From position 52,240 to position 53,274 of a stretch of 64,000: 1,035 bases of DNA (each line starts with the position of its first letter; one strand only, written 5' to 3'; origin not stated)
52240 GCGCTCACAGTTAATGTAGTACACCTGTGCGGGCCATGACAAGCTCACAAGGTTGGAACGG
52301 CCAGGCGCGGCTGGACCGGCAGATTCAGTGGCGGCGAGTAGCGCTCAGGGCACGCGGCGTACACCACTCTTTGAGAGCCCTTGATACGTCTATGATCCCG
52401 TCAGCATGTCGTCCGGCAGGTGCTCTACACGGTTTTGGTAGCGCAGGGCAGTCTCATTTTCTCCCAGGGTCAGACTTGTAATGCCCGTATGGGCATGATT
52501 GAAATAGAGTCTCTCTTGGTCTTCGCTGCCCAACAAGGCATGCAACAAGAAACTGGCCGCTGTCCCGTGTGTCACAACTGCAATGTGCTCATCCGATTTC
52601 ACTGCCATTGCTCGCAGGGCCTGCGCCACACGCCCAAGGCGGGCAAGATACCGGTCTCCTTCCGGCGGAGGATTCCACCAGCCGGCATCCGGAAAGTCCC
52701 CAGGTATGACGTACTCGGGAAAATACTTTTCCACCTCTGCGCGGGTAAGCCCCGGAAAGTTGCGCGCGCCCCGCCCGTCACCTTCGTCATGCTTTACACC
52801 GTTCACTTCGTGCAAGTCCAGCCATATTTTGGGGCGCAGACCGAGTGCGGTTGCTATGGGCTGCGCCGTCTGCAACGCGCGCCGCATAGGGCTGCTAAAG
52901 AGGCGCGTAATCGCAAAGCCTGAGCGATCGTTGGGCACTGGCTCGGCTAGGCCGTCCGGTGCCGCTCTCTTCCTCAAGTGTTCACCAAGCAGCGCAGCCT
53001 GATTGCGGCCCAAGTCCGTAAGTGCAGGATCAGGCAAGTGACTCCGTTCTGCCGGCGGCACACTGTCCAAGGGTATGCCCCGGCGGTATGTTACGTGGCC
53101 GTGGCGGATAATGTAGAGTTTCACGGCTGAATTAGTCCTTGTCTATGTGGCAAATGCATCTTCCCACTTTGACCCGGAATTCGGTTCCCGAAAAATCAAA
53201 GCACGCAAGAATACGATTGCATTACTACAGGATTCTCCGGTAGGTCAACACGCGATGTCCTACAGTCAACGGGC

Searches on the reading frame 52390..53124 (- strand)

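Call 13: search_protein_families(library=pfam, proteins=[window:52390-53124:-], max_evalue=0.001)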
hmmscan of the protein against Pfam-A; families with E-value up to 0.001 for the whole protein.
window:52390-53124:- (244 aa): 1 family
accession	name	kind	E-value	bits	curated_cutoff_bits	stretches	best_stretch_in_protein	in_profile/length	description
PF00300.27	His_Phos_1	-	1.8e-26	93.5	21.7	1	3-231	1-192/194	Histidine phosphatase superfamily (branch 1)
